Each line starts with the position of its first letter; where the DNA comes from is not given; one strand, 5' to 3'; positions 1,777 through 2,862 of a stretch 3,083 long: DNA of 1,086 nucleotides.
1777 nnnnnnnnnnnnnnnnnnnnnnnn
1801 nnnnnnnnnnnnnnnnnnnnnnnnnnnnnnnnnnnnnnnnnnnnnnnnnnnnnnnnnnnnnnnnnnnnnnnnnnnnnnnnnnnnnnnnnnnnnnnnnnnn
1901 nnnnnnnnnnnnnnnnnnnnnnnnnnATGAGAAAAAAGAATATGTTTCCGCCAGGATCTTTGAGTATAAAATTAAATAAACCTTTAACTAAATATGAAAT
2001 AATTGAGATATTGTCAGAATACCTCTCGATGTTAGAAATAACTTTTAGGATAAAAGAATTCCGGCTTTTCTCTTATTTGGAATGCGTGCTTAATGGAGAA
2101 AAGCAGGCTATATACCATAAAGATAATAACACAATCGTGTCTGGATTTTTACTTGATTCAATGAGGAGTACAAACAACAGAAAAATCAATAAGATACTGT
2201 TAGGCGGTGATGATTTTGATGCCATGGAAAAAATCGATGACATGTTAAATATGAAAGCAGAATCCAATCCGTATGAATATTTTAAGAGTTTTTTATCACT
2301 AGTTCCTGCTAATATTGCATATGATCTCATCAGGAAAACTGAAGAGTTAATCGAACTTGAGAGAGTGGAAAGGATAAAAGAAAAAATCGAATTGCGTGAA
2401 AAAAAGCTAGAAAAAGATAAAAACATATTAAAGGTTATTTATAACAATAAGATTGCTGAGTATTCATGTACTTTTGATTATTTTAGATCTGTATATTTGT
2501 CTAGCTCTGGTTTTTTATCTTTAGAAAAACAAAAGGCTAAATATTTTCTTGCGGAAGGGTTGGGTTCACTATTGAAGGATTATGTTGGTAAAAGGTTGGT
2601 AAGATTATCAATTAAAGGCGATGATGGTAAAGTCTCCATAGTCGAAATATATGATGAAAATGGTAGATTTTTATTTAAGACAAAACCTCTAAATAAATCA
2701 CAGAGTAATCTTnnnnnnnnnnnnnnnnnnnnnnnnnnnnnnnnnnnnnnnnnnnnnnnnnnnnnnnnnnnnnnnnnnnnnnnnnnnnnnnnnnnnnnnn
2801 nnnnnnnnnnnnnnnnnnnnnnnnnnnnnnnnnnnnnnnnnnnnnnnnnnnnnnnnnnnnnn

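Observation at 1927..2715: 262-aa orphan protein with an extremely charged central helix and no recognisable catalytic motif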

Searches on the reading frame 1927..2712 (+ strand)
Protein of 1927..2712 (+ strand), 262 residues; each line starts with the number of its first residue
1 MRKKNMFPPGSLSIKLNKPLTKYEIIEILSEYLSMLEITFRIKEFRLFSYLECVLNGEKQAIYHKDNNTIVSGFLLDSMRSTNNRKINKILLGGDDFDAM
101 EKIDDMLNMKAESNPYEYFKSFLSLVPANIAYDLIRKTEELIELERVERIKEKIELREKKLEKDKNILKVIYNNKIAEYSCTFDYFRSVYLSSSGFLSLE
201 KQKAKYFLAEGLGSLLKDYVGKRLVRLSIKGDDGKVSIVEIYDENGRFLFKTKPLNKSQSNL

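Call 8: profile_search(protein=window:1927-2712:+)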
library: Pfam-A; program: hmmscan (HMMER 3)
A. the first sequence (262 residues): domains with independent E <= 10: 0; with E <= 0.001: 0
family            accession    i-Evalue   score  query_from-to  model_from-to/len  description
(no Pfam family matches the first sequence, even at E <= 10)

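Call 10: search_protein_families(proteins=[window:1927-2712:+], library=padloc, max_evalue=1)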
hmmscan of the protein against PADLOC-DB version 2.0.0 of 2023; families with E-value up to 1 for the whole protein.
window:1927-2712:+ (262 aa): 0 families

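Call 11: search_protein_families(proteins=[window:1927-2712:+], library=ncbifam, max_evalue=1)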
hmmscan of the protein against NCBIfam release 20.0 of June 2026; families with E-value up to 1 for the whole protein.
window:1927-2712:+ (262 aa): 0 families

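Call 12: search_protein_families(proteins=[window:1927-2712:+], library=phrogs, max_evalue=1)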
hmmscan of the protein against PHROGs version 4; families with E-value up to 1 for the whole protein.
window:1927-2712:+ (262 aa): 3 families
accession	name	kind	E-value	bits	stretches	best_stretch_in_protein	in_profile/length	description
phrog_3998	-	unknown function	0.19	12.4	0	65-93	81-109/109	-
phrog_4303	-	unknown function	0.22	12.9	1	112-180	9-73/86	-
phrog_24843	-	unknown function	0.55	11.3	0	144-187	28-67/106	-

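Call 13: search_solved_structures(query=window:1927-2712:+, max_evalue=10)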
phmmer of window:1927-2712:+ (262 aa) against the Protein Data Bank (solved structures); distinct sequences matched with E-value up to 10: 1.
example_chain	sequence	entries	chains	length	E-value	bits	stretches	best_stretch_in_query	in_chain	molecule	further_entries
1ofc_X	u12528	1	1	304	4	10.2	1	139-195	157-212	ISWI PROTEIN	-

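Call 14: find_homologous_proteins(query=window:1927-2712:+, max_evalue=0.01)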
Query window:1927-2712:+ (262 aa): 5 proteins with E <= 0.01 among 1684 candidates.
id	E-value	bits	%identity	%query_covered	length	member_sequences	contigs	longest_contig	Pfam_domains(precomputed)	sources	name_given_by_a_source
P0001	2.0e-159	547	98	100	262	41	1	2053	-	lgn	-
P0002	3.4e-149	513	92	100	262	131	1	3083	-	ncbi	ncbi:hypothetical protein V5P09_25530 [Escherichia coli]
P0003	1.9e-104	367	69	100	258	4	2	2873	-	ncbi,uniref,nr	ncbi:hypothetical protein [Escherichia coli]|uniref:hypothetical protein n=1 Tax=Escherichia coli Ta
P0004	2.0e-89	317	58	98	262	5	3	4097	-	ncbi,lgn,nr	ncbi:TPA: hypothetical protein KC499_005200 [Escherichia coli O146]|nr:hypothetical protein [Escheri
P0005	1.3e-86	308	57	98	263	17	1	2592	-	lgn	-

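Call 18: search_dna_similar(query=window:1927-2712:+, collection=plasmids, mode=protein, max_rows=40, max_evalue=0.001)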
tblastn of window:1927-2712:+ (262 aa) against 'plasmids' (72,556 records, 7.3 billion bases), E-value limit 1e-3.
Records with a match: 7; places in all: 7; records where one place covers at least 80% of the query: 7.
Best place of each record, by identity: >=99% 1; 90-95% 1; 80-90% 2; <60% 3.
By first word of the organism name: Escherichia 7.
By predicted mobility (MOB-suite, as given by PLSDB): non-mobilizable 7.
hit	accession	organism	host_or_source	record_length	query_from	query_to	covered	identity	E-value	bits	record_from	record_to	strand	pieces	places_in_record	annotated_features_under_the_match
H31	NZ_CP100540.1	Escherichia coli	Gallus gallus domesticus,whole ...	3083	1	262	100%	99.2%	6e-154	460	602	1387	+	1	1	hypothetical protein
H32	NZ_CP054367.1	Escherichia coli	Homo sapiens,whole organism,rectal swab ...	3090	1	262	100%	89.7%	6e-138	419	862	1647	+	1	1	hypothetical protein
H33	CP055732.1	Escherichia coli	culture,Pooled pig faecal samples ...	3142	1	262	100%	89.3%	2e-138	421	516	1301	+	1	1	hypothetical protein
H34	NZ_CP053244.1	Escherichia coli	Homo sapiens,whole organism,rectal swab ...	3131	1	243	93%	90.1%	4e-127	391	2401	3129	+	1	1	hypothetical protein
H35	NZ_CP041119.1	Escherichia coli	Swine,Rectal swab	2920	1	258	98%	57.0%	2e-86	282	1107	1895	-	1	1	hypothetical protein | replication/maintenance protein RepL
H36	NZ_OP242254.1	Escherichia coli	Homo sapiens,stool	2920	1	258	98%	57.0%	2e-86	282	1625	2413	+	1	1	hypothetical protein | replication/maintenance protein RepL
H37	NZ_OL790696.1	Escherichia coli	-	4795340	9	251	93%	35.3%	4e-26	114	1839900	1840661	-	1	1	none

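Call 19: get_annotated_region(hit=H37, flank=10000)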
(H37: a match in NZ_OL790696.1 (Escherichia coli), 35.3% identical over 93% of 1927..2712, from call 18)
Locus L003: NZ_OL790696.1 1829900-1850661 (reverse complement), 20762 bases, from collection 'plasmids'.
description: Escherichia coli strain H240 plasmid unnamed, complete sequence
organism: Escherichia coli (NCBI taxid 562)
taxonomy: Bacteria; Pseudomonadota; Gammaproteobacteria; Enterobacterales; Enterobacteriaceae; Escherichia; Escherichia coli
host: -; source: -; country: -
typing (MOB-suite, as given by PLSDB): non-mobilizable; replicon IncQ1
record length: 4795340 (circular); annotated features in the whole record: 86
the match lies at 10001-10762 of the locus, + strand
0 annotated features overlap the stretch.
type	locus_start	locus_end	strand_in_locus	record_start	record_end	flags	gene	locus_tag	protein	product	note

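Call 20: get_annotated_region(hit=H35, flank=3000)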
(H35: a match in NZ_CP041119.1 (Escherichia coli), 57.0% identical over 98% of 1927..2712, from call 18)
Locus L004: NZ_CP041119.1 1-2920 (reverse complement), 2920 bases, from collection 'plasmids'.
description: Escherichia coli strain ECCTRSRTH03 plasmid unnamed9, complete sequence
organism: Escherichia coli (NCBI taxid 562)
taxonomy: Bacteria; Pseudomonadota; Gammaproteobacteria; Enterobacterales; Enterobacteriaceae; Escherichia; Escherichia coli
host: -; source: Swine,Rectal swab; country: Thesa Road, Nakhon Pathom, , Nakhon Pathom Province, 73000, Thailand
typing (MOB-suite, as given by PLSDB): non-mobilizable; replicon Col(MG828)
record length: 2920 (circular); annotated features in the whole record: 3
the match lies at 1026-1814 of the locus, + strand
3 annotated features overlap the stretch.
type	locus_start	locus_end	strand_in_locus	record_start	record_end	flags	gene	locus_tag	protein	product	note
CDS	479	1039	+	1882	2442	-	-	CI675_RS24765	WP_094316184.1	replication/maintenance protein RepL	GO:0006260 - DNA replication [Evidence IEA]; GO:0006276 - plasmid maintenance [Evidence IEA]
CDS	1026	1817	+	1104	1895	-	-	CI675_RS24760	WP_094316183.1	hypothetical protein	-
CDS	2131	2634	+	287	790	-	ddp1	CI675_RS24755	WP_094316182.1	DNA distortion polypeptide 1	-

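Call 24: search_protein_representatives(protein=window:1927-2712:+)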
Query: 262 residues. Proteins with E-value up to 0.001 (for the whole library): 18; up to 1e-10: 13; up to 1e-30: 3. The best 18 are listed.
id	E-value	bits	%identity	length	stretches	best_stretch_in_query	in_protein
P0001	6.2e-160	546.6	98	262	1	1-262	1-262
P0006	3.9e-50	187.1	66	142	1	2-142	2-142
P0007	1.0e-31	126.8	36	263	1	7-252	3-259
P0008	2.2e-28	115.9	72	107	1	2-82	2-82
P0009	6.7e-25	104.5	36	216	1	3-209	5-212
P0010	2.6e-21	92.8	49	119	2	9-81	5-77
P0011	3.9e-20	88.9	36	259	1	9-250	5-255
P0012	7.1e-15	71.7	46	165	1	9-84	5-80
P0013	1.7e-14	70.4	50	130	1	9-84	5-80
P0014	3.3e-12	62.9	45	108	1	9-85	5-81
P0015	8.9e-12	61.5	49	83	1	7-69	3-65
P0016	1.8e-11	60.5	45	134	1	7-84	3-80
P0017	2.0e-11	60.4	30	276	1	9-251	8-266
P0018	5.0e-10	55.8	43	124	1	9-87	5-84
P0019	2.5e-08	50.3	36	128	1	131-251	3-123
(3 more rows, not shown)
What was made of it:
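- On SEN1991-like family (unnamed, uncharacterised; Enterobacterales plasmids and ROD21-like islands): phmmer E=1e-31 to P0007 (residues 7-252), 4e-20 to P0011 and 2e-11 to P0017 (call 24).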

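Call 27: find_encoding_contigs(protein=P0007, flank=8000, max_places=5)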
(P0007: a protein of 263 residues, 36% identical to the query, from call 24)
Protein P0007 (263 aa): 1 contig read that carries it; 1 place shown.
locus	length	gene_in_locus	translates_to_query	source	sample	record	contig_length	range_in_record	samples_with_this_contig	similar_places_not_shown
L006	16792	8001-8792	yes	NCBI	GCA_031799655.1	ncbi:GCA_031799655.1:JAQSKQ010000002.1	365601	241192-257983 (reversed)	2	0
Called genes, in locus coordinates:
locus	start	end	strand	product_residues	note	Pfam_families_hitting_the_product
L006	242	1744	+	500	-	PF03389:MobA_MobL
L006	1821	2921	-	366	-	PF00078:RVT_1 (weak)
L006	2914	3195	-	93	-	PF13560:HTH_31, PF12844:HTH_19, PF01381:HTH_3, PF13413:HTH_25 (weak)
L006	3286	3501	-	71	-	-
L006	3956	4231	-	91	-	-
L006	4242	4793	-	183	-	-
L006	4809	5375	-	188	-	-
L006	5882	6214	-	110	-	-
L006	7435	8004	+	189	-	PF05732:RepL (weak)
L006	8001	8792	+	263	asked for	-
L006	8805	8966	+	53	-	-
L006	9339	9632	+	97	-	-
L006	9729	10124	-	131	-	-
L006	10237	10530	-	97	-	-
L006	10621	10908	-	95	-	-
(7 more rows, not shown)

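Call 28: find_encoding_contigs(protein=P0011, flank=8000, max_places=5)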
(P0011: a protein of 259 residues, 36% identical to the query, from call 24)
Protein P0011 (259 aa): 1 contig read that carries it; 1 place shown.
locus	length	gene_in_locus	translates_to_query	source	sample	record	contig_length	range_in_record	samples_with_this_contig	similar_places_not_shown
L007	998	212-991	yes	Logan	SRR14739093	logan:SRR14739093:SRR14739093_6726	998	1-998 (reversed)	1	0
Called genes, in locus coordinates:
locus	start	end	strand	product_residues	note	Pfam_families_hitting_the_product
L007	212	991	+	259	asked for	-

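Call 29: find_encoding_contigs(protein=P0017, flank=8000, max_places=5)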
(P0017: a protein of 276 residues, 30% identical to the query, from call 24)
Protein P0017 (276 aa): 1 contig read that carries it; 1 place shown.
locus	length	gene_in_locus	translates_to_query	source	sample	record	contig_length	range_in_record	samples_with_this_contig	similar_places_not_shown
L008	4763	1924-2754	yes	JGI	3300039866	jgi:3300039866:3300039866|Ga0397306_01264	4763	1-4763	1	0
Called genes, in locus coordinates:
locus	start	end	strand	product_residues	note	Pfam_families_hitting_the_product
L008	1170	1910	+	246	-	-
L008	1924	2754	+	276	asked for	-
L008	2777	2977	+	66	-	-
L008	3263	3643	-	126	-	-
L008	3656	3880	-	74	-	PF05930:Phage_AlpA, PF12728:HTH_17 (weak)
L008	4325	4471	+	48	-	-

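Call 33: find_homologous_proteins(query=A2, max_evalue=0.001)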
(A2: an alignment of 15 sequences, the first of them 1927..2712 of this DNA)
Query A2 (15 sequences) (262 aa, profile of the alignment): 13 proteins with E <= 0.001 among 7587 candidates.
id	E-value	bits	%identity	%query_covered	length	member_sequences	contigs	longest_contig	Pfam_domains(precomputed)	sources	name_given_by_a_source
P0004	5.2e-104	366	58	98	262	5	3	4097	-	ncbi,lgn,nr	ncbi:TPA: hypothetical protein KC499_005200 [Escherichia coli O146]|nr:hypothetical protein [Escheri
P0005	6.0e-103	362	57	98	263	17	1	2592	-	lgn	-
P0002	8.3e-103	362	92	100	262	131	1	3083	-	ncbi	ncbi:hypothetical protein V5P09_25530 [Escherichia coli]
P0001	7.3e-101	355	98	100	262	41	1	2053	-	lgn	-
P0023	1.9e-98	347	34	93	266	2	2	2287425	-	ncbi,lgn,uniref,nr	ncbi:hypothetical protein BV923_17305 [Pectobacterium odoriferum]|uniref:hypothetical protein n=1 Ta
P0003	3.8e-98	346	69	100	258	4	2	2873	-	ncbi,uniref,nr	ncbi:hypothetical protein [Escherichia coli]|uniref:hypothetical protein n=1 Tax=Escherichia coli Ta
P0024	1.4e-97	345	36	92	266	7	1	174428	-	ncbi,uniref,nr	ncbi:hypothetical protein V2I52_14925 [Brenneria sp. g21c3]|uniref:hypothetical protein n=1 Tax=Bren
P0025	2.6e-97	344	33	93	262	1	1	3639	-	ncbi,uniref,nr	ncbi:hypothetical protein [Klebsiella michiganensis]|uniref:hypothetical protein n=1 Tax=Klebsiella 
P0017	2.8e-87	311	26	92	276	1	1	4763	-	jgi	jgi:hypothetical protein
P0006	1.5e-49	187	66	54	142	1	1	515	-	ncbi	ncbi:hypothetical protein MAY75_25340, partial [Escherichia coli]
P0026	2.3e-37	147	99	44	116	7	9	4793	-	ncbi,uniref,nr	ncbi:hypothetical protein MWK01_13470 [Escherichia coli]|uniref:hypothetical protein n=1 Tax=Escheri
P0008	1.9e-33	134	74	31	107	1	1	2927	-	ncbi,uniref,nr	ncbi:hypothetical protein [Escherichia coli]|uniref:hypothetical protein n=1 Tax=Escherichia coli Ta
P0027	2.4e-33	134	99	50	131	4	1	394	-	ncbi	ncbi:hypothetical protein, partial [Escherichia coli]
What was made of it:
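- On SEN1991-like family (unnamed, uncharacterised; Enterobacterales plasmids and ROD21-like islands): A profile search adds copies from Pectobacterium, Brenneria and Klebsiella (call 33).
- Closest known: SEN1991 of the Salmonella Enteritidis island ROD21 and its counterparts in the ROD21-like. Same: Full-length sequence homology at 34-36% identity (calls 24, 33).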

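Call 36: find_encoding_contigs(protein=P0023, flank=10000, max_places=3)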
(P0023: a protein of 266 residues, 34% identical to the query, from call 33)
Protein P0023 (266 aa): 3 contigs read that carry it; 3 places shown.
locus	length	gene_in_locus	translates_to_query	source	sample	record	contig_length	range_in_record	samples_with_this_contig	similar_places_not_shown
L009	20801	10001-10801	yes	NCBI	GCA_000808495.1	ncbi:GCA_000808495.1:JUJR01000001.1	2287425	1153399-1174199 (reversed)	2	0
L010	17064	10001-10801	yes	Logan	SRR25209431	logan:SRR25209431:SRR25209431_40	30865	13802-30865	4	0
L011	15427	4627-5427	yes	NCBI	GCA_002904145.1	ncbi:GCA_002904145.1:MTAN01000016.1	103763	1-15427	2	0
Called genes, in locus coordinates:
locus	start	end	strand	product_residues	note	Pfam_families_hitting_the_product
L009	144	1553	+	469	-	PF03389:MobA_MobL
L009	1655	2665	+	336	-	-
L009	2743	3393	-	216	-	-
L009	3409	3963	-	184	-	-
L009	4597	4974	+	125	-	-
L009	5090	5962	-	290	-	-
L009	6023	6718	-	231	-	-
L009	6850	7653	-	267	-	-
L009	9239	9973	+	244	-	-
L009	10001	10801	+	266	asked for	-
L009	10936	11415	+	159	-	PF15948:DUF4756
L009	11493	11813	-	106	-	-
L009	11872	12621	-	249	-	PF12787:EcsC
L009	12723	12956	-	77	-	PF22470:Histone_HNS_N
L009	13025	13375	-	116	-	-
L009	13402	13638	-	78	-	-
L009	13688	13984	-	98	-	-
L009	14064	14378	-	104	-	-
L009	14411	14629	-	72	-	PF05930:Phage_AlpA, PF12728:HTH_17 (weak)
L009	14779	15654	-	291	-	PF19924:DUF6387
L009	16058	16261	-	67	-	-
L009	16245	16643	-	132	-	-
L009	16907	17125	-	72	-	-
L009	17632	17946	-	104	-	PF01845:CcdB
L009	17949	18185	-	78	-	PF07362:CcdA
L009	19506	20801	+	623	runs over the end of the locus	PF02463:SMC_N, PF11398:DUF2813 (weak), PF13175:AAA_15, PF13476:AAA_23, PF13514:AAA_27 (weak), PF13555:AAA_29 (weak), PF13304:AAA_21, PF20469:OLD-like_TOPRIM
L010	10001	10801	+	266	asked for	-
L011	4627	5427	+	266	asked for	-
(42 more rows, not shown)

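Call 37: find_encoding_contigs(protein=P0025, flank=10000, max_places=3)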
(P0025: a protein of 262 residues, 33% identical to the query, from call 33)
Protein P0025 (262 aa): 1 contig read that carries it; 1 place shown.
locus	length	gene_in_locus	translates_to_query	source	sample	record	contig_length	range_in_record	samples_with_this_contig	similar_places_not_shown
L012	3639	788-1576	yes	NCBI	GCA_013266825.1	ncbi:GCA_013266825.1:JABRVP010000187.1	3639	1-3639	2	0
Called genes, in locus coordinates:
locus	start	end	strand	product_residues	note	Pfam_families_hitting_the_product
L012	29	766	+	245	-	-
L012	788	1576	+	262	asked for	-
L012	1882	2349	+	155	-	PF15948:DUF4756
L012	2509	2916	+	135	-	PF22470:Histone_HNS_N, PF00816:Histone_HNS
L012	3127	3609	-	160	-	-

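Call 41: predict_structure(alignment_id=A3)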
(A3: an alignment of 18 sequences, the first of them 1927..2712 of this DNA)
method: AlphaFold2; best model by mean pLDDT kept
length: 262 residues; sequences in the alignment: 18
mean_pLDDT: 86.1   pTM: 0.59
mean pLDDT of the five models: 86.1, 85.0, 84.3, 82.0, 79.5
residues with pLDDT >= 90: 147; 70-90: 85; 50-70: 18; < 50: 12
segments of 3 or more residues with pLDDT < 50: 1-5, 258-262
pLDDT, mean of each block of 10 residues (from residue 1): 55 83 88 94 92 93 91 88 60 63 87 87 91 83 91 95 94 95 95 95 92 90 95 91 94 65 32
secondary structure, 60 per line:
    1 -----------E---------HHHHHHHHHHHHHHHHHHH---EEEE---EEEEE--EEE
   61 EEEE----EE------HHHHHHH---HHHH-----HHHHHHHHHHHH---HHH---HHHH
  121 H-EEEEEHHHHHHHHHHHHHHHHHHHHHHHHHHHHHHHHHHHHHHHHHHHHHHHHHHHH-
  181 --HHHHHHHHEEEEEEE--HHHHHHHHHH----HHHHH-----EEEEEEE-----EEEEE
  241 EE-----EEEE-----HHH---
elements in order: H22-40 E44-47 E51-55 E58-64 H77-83 H87-90 H96-107 H117-121 E123-127 H128-179 H183-190 E191-197 H200-209 H214-218 E224-230 E236-242 E248-251
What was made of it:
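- A long spacer helix (call 41). The AlphaFold model is confident (call 41).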
